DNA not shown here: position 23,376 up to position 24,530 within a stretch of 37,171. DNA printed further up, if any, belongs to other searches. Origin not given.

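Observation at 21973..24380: First leftward operon is a tightly coupled five-gene cassette that is partly GC/CpG-enriched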

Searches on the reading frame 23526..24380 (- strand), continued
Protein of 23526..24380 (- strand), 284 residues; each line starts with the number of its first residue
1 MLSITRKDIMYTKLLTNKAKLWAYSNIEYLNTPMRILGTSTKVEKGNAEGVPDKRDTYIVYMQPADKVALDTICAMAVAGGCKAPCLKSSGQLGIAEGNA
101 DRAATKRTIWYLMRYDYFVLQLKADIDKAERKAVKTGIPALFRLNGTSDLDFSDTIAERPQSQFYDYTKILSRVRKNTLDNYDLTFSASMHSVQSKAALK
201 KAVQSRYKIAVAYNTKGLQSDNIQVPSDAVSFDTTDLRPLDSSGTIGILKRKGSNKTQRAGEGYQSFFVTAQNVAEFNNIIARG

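Call 73: get_annotated_region(hit=H15, flank=5000)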
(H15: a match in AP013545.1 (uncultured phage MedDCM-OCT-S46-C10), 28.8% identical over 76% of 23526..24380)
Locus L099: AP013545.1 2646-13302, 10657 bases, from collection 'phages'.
description: Uncultured phage_MedDCM-OCT-S46-C10 DNA, complete genome, group G8, isolate: uvMED-CGR-U-MedDCM-OCT-S46-C10.
organism: uncultured phage MedDCM-OCT-S46-C10 (NCBI taxid 2741074)
taxonomy: Viruses; Duplodnaviria; Heunggongvirae; Uroviricota; Caudoviricetes; Autographiviridae; Foussvirus; Foussvirus S46C10
host: -; source: metagenomic fosmid library constructed from the 0.2-5um-size plankton collected from the deep chlorophyll ...; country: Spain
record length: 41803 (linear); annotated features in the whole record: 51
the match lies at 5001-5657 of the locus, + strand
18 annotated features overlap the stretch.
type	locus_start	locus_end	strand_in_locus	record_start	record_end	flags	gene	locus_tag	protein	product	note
CDS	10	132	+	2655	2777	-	-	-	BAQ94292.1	hypothetical protein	-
CDS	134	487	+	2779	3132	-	-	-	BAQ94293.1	Protein of unknown function (DUF3154)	-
CDS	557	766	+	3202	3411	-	-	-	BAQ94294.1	hypothetical protein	-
CDS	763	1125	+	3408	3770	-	-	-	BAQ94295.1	Fibrinogen-like coiled coil protein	-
CDS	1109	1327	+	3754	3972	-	-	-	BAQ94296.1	hypothetical protein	-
CDS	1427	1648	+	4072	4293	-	-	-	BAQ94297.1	hypothetical protein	-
CDS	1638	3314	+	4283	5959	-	-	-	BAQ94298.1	terminase large subunit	-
CDS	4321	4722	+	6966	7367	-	-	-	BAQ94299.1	hypothetical protein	-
CDS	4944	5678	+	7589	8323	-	-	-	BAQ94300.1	Phage protein Gp37/Gp68-like protein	-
CDS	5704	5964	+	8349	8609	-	-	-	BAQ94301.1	hypothetical protein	-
CDS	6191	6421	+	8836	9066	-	-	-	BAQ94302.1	hypothetical protein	-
CDS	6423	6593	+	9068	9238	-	-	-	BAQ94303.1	hypothetical protein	-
CDS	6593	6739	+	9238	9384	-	-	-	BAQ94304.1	hypothetical protein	-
CDS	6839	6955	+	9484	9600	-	-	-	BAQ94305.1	hypothetical protein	-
CDS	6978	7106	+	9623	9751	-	-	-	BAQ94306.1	hypothetical protein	-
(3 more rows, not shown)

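Call 74: get_annotated_region(hit=H6, flank=5000)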
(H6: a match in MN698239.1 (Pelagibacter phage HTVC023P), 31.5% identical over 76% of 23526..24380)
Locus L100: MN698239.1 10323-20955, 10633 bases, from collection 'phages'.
description: Pelagibacter phage HTVC023P, complete genome.
organism: Pelagibacter phage HTVC023P (NCBI taxid 2686455)
taxonomy: Viruses; Duplodnaviria; Heunggongvirae; Uroviricota; Caudoviricetes
host: Candidatus Pelagibacter sp. HTCC1062; source: seawater; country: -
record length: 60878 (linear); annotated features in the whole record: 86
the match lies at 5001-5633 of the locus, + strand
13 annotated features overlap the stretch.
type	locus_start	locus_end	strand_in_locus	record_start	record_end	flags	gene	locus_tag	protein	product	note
CDS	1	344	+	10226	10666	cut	-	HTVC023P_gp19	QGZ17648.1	hypothetical protein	-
CDS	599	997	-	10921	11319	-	-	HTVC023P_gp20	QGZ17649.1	hypothetical protein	-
CDS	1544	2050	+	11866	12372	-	-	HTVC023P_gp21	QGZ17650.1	terminase small subunit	-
CDS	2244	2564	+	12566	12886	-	-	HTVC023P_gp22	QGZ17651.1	hypothetical protein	-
CDS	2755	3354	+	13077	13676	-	-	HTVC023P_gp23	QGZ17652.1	hypothetical protein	-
CDS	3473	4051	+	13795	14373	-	-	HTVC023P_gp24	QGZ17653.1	hypothetical protein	-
CDS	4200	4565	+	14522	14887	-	-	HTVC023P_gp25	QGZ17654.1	hypothetical protein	-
CDS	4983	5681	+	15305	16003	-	-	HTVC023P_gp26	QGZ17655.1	hypothetical protein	-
CDS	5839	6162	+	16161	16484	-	-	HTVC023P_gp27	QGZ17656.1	hypothetical protein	-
CDS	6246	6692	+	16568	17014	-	-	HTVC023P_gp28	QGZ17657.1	hypothetical protein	-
CDS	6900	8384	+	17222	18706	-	-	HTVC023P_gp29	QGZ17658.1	terminase large subunit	-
CDS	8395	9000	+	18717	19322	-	-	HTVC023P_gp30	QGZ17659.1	hypothetical protein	-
CDS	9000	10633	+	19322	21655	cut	-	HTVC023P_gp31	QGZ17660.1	hypothetical protein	-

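Call 75: search_protein_families(library=pfam, proteins=[L099:4944-5678:+, L100:4983-5681:+, L004:433-1182:+, L001:261-932:+, L002:1734-2552:+, L003:7941-8699:+, L005:1505-2386:+], max_evalue=10)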
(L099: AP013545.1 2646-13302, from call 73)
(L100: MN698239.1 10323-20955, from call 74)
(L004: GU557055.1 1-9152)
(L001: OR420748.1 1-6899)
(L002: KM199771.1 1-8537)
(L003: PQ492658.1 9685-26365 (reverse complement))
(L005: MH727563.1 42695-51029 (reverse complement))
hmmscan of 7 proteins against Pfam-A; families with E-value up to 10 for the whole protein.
L099:4944-5678:+ (244 aa): 1 family
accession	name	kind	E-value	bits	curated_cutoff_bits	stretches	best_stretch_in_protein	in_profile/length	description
PF17338.8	GP88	-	2e-47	162.4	24.4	1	16-240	4-227/230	Gene product 88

L100:4983-5681:+ (232 aa): 2 families
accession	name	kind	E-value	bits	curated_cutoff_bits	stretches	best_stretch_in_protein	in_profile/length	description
PF17338.8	GP88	-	9.6e-40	137.3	24.4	1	7-220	6-220/230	Gene product 88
PF03434.18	DUF276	-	0.15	11.7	25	1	51-146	125-220/291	DUF276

L004:433-1182:+ (249 aa): 2 families
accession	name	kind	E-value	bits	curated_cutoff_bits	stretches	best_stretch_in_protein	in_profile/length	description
PF17338.8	GP88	-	2.5e-43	149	24.4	1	21-244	6-229/230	Gene product 88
PF00587.30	tRNA-synt_2b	-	0.099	13.1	29.3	1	121-208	56-149/179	tRNA synthetase class II core domain (G, H, P, S and T)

L001:261-932:+ (223 aa): 1 family
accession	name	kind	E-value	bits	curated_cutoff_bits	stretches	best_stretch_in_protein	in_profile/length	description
PF17338.8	GP88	-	1.1e-30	107.6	24.4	1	4-209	2-220/230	Gene product 88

L002:1734-2552:+ (272 aa): 2 families
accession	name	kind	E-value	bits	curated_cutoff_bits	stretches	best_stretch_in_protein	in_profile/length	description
PF17338.8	GP88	-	2.2e-50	172.1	24.4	1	22-270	5-227/230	Gene product 88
PF19307.5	SrpI-like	-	0.08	12.4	22.8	1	103-137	134-168/254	Type 2A encapsulin shell protein SrpI-like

L003:7941-8699:+ (252 aa): 1 family
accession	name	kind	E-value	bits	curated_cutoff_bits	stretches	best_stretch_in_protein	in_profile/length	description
PF17338.8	GP88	-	1.7e-44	152.8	24.4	1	26-251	10-229/230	Gene product 88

L005:1505-2386:+ (293 aa): 1 family
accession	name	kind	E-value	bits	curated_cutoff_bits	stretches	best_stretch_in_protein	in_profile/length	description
PF17338.8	GP88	-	2.2e-36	126.3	24.4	1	64-290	22-228/230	Gene product 88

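Call 80: fold_search(model_id=the predicted structure, library=viral)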
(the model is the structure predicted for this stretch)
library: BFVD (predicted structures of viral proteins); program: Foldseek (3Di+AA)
matches with E <= 10: 192; with E <= 0.001: 15
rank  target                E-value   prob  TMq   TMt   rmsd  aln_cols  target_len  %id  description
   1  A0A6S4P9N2            5.1e-13  1.00  0.64  0.75   3.9       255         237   27  Phage protein Gp37/Gp68-like protein [uncultured phage_MedDCM-OCT-S42-C7]
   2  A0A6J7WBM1            7.9e-12  1.00  0.67  0.70   7.1       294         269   24  Gene product 88 domain-containing protein [uncultured Caudovirales phage]
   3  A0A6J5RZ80            8.4e-12  1.00  0.65  0.61   4.8       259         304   30  Gene product 88 domain-containing protein [uncultured Caudovirales phage]
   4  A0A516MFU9            9.0e-12  1.00  0.65  0.61   5.8       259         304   23  (no name in the UniProt tables at hand)
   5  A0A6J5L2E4            3.1e-11  1.00  0.64  0.46   5.1       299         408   21  Gene product 88 domain-containing protein [uncultured Caudovirales phage]
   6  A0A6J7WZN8            4.9e-10  1.00  0.60  0.36   8.1       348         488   20  Uncharacterized protein [uncultured Caudovirales phage]
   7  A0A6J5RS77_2          8.1e-10  1.00  0.65  0.17   8.7       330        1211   22  Uncharacterized protein [uncultured Caudovirales phage]
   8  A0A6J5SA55            8.6e-10  1.00  0.64  0.17   9.3       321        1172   20  Gene product 88 domain-containing protein [uncultured Caudovirales phage]
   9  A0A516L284            1.3e-09  1.00  0.67  0.56   5.9       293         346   20  (no name in the UniProt tables at hand)
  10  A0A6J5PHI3            4.4e-09  1.00  0.66  0.21   6.7       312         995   18  Uncharacterized protein [uncultured Caudovirales phage]
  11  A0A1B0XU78            3.7e-08  1.00  0.57  0.57   7.6       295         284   19  (no name in the UniProt tables at hand)
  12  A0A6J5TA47            1.5e-06  1.00  0.54  0.31   6.1       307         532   14  Gene 88 protein [uncultured Caudovirales phage]
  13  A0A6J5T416            5.2e-05  1.00  0.45  0.23  10.6       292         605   15  Uncharacterized protein [uncultured Caudovirales phage]
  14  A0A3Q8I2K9            5.5e-04  0.99  0.39  0.48   6.4       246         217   15  (no name in the UniProt tables at hand)
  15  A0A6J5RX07            9.1e-04  0.99  0.40  0.45   7.6       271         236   12  DUF7227 domain-containing protein [uncultured Caudovirales phage]
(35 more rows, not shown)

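Call 87: find_related_loci(query=A5, collection=viral_contigs, flank=7000)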
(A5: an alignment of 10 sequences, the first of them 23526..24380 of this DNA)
Query A5 (284 aa) in viral_contigs; peptide patterns used: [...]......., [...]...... (x = any residue, [..] = any of these).
600 stretches matched a pattern (row limit reached: there are more); 584 encode a relative of the query (tblastn E <= 1e-3); the best 80 are kept; 80 distinct loci.
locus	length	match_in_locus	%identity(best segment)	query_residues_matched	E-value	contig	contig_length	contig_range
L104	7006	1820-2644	61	4-284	4e-107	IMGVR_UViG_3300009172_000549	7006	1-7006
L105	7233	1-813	62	8-284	1e-105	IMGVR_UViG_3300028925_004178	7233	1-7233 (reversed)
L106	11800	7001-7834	60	1-283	5e-103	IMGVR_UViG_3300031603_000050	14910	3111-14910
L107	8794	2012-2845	59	1-284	2e-103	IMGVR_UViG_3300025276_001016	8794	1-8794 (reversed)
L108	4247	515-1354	57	1-284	2e-101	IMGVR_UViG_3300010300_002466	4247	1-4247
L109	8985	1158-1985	57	1-282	2e-98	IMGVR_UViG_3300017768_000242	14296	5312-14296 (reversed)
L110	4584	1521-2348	57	1-281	3e-97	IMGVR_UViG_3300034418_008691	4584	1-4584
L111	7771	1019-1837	57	4-281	5e-96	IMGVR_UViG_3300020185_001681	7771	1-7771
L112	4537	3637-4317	60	1-234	2e-87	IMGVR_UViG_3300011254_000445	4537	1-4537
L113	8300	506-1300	43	9-282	1e-60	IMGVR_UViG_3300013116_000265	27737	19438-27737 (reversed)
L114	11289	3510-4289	41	25-283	9e-54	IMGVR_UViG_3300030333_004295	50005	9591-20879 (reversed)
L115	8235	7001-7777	40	15-282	2e-51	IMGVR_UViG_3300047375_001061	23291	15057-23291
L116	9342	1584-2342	42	26-277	1e-49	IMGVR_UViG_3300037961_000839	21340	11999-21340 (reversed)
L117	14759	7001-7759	41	26-277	8e-49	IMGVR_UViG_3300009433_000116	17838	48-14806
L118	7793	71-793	42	29-268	3e-48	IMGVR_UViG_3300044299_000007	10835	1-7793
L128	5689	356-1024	34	38-261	2e-28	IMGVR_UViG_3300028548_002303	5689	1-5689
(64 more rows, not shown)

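Call 89: search_protein_representatives(alignment_id=A1)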
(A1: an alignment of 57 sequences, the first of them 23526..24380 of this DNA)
Query: 57 sequences, 277 profile positions. Proteins with E-value up to 0.001 (for the whole library): 3876; up to 1e-10: 2203; up to 1e-30: 47. The best 150 are listed.
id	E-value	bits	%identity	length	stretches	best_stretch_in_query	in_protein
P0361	1.1e-107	375.6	-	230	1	3-216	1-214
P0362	1.2e-105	368.9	-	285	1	2-274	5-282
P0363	4.3e-105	367.0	-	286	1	2-276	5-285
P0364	2.9e-93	328.2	-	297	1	3-275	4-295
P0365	5.7e-85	301.0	-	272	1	2-268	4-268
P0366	9.7e-74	264.2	-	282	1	3-273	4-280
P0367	8.9e-72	257.7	-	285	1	5-270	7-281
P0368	2.2e-68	246.6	-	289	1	25-269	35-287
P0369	2.4e-65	236.6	-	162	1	3-160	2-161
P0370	1.2e-61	224.5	-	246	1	6-221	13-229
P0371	5.7e-60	219.0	-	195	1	90-276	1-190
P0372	1.1e-59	218.1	-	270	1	30-257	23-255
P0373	4.0e-56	206.4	-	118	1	1-116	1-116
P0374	5.7e-53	196.0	-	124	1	156-276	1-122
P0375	1.4e-49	184.9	-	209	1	1-116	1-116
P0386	2.5e-34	134.9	-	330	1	36-251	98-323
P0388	8.6e-34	133.1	-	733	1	20-271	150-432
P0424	1.1e-29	119.7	-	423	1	40-251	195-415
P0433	5.8e-29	117.3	-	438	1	32-251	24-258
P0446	4.7e-28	114.3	-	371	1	38-240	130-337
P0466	2.5e-27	111.9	-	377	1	37-237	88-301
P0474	5.6e-27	110.8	-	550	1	22-271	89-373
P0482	1.1e-26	109.8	-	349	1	40-269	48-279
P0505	7.1e-26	107.2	-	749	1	38-251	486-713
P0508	8.0e-26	107.0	-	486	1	38-252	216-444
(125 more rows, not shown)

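Call 90: search_protein_families(library=pfam, proteins=[P0388, P0505, P0474, P0508, P0433, P0424, P0466, P0446, P0482, P0386], max_evalue=0.01)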
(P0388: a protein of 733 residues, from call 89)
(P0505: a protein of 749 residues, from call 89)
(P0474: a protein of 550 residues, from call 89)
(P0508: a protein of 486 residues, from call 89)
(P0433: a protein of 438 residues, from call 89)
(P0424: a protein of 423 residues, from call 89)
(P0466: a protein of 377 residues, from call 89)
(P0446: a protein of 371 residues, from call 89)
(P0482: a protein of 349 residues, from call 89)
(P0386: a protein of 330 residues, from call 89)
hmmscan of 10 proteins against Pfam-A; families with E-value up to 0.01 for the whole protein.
P0388 (733 aa): 1 family
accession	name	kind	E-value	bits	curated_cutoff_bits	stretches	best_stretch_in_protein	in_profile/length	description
PF17338.8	GP88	-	2.2e-36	126.3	24.4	1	173-403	11-219/230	Gene product 88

P0505 (749 aa): 1 family
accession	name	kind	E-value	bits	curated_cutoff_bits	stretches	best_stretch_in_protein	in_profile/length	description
PF17338.8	GP88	-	6e-43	147.8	24.4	1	484-718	5-227/230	Gene product 88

P0474 (550 aa): 2 families
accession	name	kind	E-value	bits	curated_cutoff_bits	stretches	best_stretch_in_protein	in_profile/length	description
PF17338.8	GP88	-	4.2e-35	122.1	24.4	1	111-352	14-220/230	Gene product 88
PF04002.20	RadC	-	1.4e-31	109.4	22.1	1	427-548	2-120/121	RadC-like JAB domain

P0508 (486 aa): 1 family
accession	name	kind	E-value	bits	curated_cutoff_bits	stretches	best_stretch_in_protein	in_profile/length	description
PF17338.8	GP88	-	9.9e-42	143.8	24.4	1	217-448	6-227/230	Gene product 88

P0433 (438 aa): 2 families
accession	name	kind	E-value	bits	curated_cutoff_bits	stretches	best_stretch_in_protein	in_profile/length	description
PF17338.8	GP88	-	6e-42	144.5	24.4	1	31-265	5-229/230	Gene product 88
PF04002.20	RadC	-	1.4e-33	115.9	22.1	1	325-437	12-121/121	RadC-like JAB domain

P0424 (423 aa): 2 families
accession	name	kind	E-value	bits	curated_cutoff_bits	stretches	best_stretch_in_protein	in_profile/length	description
PF17338.8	GP88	-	5.7e-41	141.3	24.4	1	198-422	14-229/230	Gene product 88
PF25735.1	Phage_L5_gp82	-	1.5e-39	135.1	27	1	27-148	5-116/120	Mycobacterium phage L5 gene 82 protein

P0466 (377 aa): 1 family
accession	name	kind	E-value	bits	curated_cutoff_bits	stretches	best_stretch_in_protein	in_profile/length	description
PF17338.8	GP88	-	3.8e-42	145.2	24.4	1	92-304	9-213/230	Gene product 88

P0446 (371 aa): 1 family
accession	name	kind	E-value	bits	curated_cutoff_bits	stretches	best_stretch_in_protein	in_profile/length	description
PF17338.8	GP88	-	5.2e-37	128.3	24.4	1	134-340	13-217/230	Gene product 88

P0482 (349 aa): 1 family
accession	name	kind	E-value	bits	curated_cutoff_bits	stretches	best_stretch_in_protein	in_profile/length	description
PF17338.8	GP88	-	2.3e-45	155.7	24.4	1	45-270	4-226/230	Gene product 88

P0386 (330 aa): 1 family
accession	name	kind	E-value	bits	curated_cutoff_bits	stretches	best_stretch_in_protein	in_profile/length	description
PF17338.8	GP88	-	6.1e-35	121.6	24.4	1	100-328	6-227/230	Gene product 88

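Call 102: search_protein_families(library=padloc, proteins=[window:23526-24380:-, P0424, P0388, P0505], max_evalue=1)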
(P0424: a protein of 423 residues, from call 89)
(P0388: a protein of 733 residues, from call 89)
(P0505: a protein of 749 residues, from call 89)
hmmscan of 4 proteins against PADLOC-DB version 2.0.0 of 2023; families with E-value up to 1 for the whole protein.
window:23526-24380:- (284 aa): 0 families

P0424 (423 aa): 0 families

P0388 (733 aa): 0 families

P0505 (749 aa): 0 families

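Call 108: search_protein_families(library=phrogs, proteins=[P0388, P0505, P0508, P0474, P0424, P0466, P0446], max_evalue=0.001)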
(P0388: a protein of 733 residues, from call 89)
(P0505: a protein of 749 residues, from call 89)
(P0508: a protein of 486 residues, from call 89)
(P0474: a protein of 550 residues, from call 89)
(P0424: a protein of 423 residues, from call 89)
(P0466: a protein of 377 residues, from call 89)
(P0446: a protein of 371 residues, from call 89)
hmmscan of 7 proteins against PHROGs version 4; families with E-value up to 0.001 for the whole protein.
P0388 (733 aa): 1 family
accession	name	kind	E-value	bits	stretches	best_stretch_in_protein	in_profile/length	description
phrog_1617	-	unknown function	5.5e-58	197.2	1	159-410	35-264/273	-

P0505 (749 aa): 1 family
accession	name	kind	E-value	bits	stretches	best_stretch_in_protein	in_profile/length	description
phrog_1617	-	unknown function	2.3e-65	221.4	1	473-719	33-270/273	-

P0508 (486 aa): 2 families
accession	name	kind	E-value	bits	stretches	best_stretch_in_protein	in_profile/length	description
phrog_1617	-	unknown function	5.9e-62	210.2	1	206-449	36-270/273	-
phrog_1392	-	unknown function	0.00062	20.2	0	243-397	76-224/296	-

P0474 (550 aa): 2 families
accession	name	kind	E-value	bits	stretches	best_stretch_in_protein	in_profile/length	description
phrog_1617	-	unknown function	2.5e-61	208.2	1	101-356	40-265/273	-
phrog_10276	-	DNA, RNA and nucleotide metabolism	3.2e-25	89.9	1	424-548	24-151/153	DNA repair protein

P0424 (423 aa): 3 families
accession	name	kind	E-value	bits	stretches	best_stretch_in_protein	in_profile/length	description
phrog_1617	-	unknown function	3e-68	230.9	1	177-422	29-271/273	-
phrog_586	-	unknown function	4.2e-40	137.5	1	28-150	6-120/122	-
phrog_2774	-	unknown function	8.3e-09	35.4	1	13-148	521-648/1263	-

P0466 (377 aa): 1 family
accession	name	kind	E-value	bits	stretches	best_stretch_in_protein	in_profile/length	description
phrog_1617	-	unknown function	1.3e-63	215.7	1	81-318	37-259/273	-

P0446 (371 aa): 1 family
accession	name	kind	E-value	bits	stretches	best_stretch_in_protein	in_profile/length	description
phrog_1617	-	unknown function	1.8e-58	198.8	1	131-364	44-270/273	-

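Call 112: search_protein_families(library=pfam, proteins=[L005:4221-4754:+, L005:4744-5316:+, L005:3757-4224:+, L004:1974-2381:+, L004:4544-5380:+, L128:3142-3900:+, L003:9518-10222:-, L003:10197-10985:-, L002:2640-3038:+], max_evalue=0.01)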
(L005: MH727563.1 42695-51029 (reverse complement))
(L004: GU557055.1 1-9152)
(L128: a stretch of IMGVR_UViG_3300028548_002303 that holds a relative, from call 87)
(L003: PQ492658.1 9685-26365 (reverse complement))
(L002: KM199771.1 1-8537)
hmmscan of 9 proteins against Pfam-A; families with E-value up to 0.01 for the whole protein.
L005:4221-4754:+ (177 aa): 1 family
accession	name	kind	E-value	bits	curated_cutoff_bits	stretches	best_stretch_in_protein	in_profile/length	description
PF00145.23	DNA_methylase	-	8.4e-40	137.6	22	1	7-173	3-161/324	C-5 cytosine-specific DNA methylase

L005:4744-5316:+ (190 aa): 0 families

L005:3757-4224:+ (155 aa): 1 family
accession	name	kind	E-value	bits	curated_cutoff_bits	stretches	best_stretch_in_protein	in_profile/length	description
PF10263.15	SprT-like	-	8.1e-13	48.6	25.6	1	29-101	18-98/108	SprT-like family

L004:1974-2381:+ (135 aa): 0 families

L004:4544-5380:+ (278 aa): 2 families
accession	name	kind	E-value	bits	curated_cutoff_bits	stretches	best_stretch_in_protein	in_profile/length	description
PF06067.16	DUF932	-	3.8e-08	33.8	23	1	38-238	3-211/227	Domain of unknown function (DUF932)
PF05064.18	Nsp1_C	-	0.0079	16.5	24.1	0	156-239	22-102/114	Nsp1-like C-terminal region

L128:3142-3900:+ (253 aa): 0 families

L003:9518-10222:- (234 aa): 2 families
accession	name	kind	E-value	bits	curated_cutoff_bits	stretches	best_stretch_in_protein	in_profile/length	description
PF00574.28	CLP_protease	-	2.7e-16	60.4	20.2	1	66-208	23-169/182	Clp protease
PF25145.1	NfeD1b_N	-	2.6e-08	34.1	40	1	86-149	30-93/189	NfeD1b, N-terminal domain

L003:10197-10985:- (262 aa): 7 families
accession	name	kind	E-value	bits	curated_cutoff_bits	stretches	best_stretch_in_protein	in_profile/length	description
PF02562.22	PhoH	-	5.4e-50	170.2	27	1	26-231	3-204/205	PhoH-like protein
PF13245.12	AAA_19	-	3e-07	31.1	25.1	1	33-179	2-126/134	AAA domain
PF13604.12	AAA_30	-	2.7e-06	27.7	27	1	28-179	2-125/191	AAA domain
PF20720.3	nSTAND3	-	8.6e-05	22.7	27.2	1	30-132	5-92/155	Novel STAND NTPase 3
PF00580.27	UvrD-helicase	-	0.0012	19.1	23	1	28-73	1-44/271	UvrD/REP helicase N-terminal domain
PF04851.21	ResIII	-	0.0014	19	22.5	1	27-141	3-114/164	Type III restriction enzyme, res subunit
PF00270.35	DEAD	-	0.0075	16.4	26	0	31-78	3-51/167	DEAD/DEAH box helicase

L002:2640-3038:+ (132 aa): 0 families
